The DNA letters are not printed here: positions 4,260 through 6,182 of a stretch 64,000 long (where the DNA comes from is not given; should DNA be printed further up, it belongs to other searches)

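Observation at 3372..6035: Orphan ExbB/MotA-like channel plus an ExbD-like protein carrying a ~370-residue coiled coil: candidate uncharacterised 5:2 ion-driven motor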

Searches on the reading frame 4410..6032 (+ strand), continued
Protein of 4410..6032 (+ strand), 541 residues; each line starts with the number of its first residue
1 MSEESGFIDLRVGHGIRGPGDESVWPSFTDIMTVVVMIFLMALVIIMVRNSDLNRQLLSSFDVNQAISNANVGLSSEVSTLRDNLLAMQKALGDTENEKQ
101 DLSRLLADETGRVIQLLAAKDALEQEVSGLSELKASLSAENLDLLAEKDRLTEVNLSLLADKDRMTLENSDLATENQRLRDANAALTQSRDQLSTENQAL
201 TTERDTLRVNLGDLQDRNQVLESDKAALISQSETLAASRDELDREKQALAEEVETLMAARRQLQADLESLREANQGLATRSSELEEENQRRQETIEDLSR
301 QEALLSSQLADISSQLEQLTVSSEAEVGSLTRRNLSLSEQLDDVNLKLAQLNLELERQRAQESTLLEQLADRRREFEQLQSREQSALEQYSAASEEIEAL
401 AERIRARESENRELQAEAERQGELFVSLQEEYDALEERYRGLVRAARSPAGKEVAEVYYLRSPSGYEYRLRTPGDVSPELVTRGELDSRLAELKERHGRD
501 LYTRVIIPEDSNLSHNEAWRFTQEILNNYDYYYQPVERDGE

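Call 77: search_protein_families(library=ncbifam, alignment_id=A2, max_evalue=0.001)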
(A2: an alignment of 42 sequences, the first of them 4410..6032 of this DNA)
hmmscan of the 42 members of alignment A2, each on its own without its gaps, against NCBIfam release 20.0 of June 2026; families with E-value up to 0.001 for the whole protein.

A. member 1, window:4410-6032:+ (541 aa): 7 families
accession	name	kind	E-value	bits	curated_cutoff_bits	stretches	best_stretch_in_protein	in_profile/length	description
TIGR02168.1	SMC_prok_B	equivalog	1.2e-13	49.8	567.35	2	132-422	224-518/1181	chromosome segregation protein SMC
TIGR02169.1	SMC_prok_A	equivalog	4.9e-06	24.5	729.4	1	74-319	680-923/1165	chromosome segregation protein SMC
NF052320.1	Cbp1_fam_LP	subfamily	3.2e-05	23.6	90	1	231-389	24-180/286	Cbp1 family collagen-binding glycoprotein adhesin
TIGR04523.1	Mplasa_alph_rch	subfamily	3.6e-05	21.9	270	0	45-334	208-495/745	helix-rich protein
NF045487.1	ASRP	equivalog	6.3e-05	21.8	300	1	224-381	311-467/593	archaea-specific SMC-related protein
NF006542.0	PRK09039.1-1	equivalog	7.7e-05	21.8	388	1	22-196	13-177/627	peptidoglycan -binding protein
TIGR04211.1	SH3_and_anchor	equivalog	0.00021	21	65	0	165-274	57-162/198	TIGR04211 family SH3 domain-containing protein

B. families by the number of members that match (of 42 scanned): 26 families (the first 25 are shown)
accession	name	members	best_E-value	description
TIGR02168.1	SMC_prok_B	42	3.9e-18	chromosome segregation protein SMC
TIGR02169.1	SMC_prok_A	38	1.8e-14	chromosome segregation protein SMC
NF006547.1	PRK09040.1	28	6.2e-06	hypothetical protein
NF006543.0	PRK09039.1-2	26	3.2e-12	peptidoglycan -binding protein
TIGR04523.1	Mplasa_alph_rch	23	3.1e-12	helix-rich protein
NF045487.1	ASRP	21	8e-09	archaea-specific SMC-related protein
NF045780.1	TrlF_fam_ATP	17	5.6e-08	TrlF family AAA-like ATPase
NF006542.0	PRK09039.1-1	16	2.7e-09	peptidoglycan -binding protein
TIGR04211.1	SH3_and_anchor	8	4.2e-07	TIGR04211 family SH3 domain-containing protein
NF002572.0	PRK02224.1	8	1.8e-06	DNA double-strand break repair ATPase Rad50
NF041788.1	anti-phage_ZorB1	7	0.00013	type I Zorya anti-phage system protein ZorB1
NF040788.1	S-lay_SlaB_Mtsph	5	6e-09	S-layer protein SlaB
NF038218.1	IcmG_DotF_IVB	5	1.4e-05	type IVB secretion system protein IcmG/DotF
NF041035.1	Rad50_Halo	5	7.7e-05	DNA double-strand break repair ATPase Rad50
NF041034.1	Rad50_Sulf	3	7.2e-06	DNA double-strand break repair ATPase Rad50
NF006545.0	PRK09039.1-4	1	0.00083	peptidoglycan -binding protein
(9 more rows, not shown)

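Call 84: find_encoding_contigs(protein=P0220, flank=10000, max_places=2)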
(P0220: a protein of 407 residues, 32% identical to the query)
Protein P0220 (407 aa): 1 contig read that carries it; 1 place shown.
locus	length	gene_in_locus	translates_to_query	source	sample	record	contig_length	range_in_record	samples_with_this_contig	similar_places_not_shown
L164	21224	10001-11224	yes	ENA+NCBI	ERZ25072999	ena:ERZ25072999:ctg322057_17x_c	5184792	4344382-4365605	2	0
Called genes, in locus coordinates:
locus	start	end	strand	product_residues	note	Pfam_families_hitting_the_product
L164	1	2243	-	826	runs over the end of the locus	PF02518:HATPase_c, PF00204:DNA_gyraseB, PF01751:Toprim, PF18053:GyrB_insert, PF00986:DNA_gyraseB_C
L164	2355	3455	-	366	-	PF00712:DNA_pol3_beta, PF02767:DNA_pol3_beta_2, PF02768:DNA_pol3_beta_3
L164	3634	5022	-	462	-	PF11638:DnaA_N, PF00308:Bac_DnaA, PF01695:IstB_IS21 (weak), PF00004:AAA (faint), PF08299:Bac_DnaA_C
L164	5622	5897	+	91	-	PF01809:YidD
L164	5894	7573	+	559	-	PF14849:YidC_periplas, PF02096:60KD_IMP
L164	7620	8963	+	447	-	PF10396:TrmE_N, PF12631:MnmE_helical, PF03193:RsgA_GTPase (faint), PF01926:MMR_HSR1, PF02421:FeoB_N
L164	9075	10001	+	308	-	-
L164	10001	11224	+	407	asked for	-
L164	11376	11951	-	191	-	-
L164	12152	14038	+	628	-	PF01134:GIDA, PF12831:FAD_oxidored (weak), PF21680:GIDA_C_1st, PF13932:SAM_GIDA_C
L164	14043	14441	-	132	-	PF04892:VanZ-LLP1 (faint)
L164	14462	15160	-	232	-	PF01135:PCMT, PF13489:Methyltransf_23 (faint), PF13847:Methyltransf_31 (weak), PF13649:Methyltransf_25 (weak)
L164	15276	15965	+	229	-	PF02527:GidB, PF13847:Methyltransf_31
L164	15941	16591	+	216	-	PF09411:PagL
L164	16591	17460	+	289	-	PF00142:Fer4_NifH (faint), PF01656:CbiA, PF02374:ArsA_ATPase (weak), PF06564:CBP_BcsQ (weak), PF09140:MipZ, PF10609:ParA, PF13614:AAA_31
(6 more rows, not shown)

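Call 85: find_encoding_contigs(protein=P0214, flank=10000, max_places=2)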
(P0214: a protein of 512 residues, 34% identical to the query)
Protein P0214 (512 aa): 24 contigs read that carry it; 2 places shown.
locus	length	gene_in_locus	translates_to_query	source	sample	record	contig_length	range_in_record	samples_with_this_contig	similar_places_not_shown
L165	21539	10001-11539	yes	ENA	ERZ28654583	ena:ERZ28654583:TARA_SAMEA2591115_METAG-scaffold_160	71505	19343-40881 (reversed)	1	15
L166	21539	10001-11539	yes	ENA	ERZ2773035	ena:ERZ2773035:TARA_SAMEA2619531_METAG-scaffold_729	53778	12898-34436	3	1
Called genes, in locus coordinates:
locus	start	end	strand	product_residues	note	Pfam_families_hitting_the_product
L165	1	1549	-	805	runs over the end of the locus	PF02518:HATPase_c, PF00204:DNA_gyraseB, PF01751:Toprim, PF18053:GyrB_insert, PF00986:DNA_gyraseB_C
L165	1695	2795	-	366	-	PF00712:DNA_pol3_beta, PF02767:DNA_pol3_beta_2, PF02768:DNA_pol3_beta_3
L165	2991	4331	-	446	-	PF11638:DnaA_N, PF00308:Bac_DnaA, PF01695:IstB_IS21 (weak), PF22688:Hda_lid (weak), PF08299:Bac_DnaA_C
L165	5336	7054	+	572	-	PF14849:YidC_periplas, PF02096:60KD_IMP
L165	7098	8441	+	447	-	PF10396:TrmE_N, PF12631:MnmE_helical, PF01926:MMR_HSR1, PF02421:FeoB_N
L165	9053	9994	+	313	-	-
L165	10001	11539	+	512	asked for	-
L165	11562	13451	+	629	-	PF00890:FAD_binding_2 (faint), PF01134:GIDA, PF07992:Pyr_redox_2 (weak), PF12831:FAD_oxidored, PF21680:GIDA_C_1st, PF13932:SAM_GIDA_C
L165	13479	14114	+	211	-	PF02527:GidB, PF13847:Methyltransf_31 (weak)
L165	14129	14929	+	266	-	PF00142:Fer4_NifH, PF01656:CbiA, PF02374:ArsA_ATPase (faint), PF06564:CBP_BcsQ, PF09140:MipZ, PF10609:ParA (weak), PF13614:AAA_31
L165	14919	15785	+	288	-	PF02195:ParB_N, PF17762:HTH_ParB, PF23552:ParB_C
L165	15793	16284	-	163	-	PF13279:4HBT_2, PF03061:4HBT (weak)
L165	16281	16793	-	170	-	PF13098:Thioredoxin_2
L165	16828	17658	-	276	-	PF13938:DUF4213 (weak), PF04016:DUF364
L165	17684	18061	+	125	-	-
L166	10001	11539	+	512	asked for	-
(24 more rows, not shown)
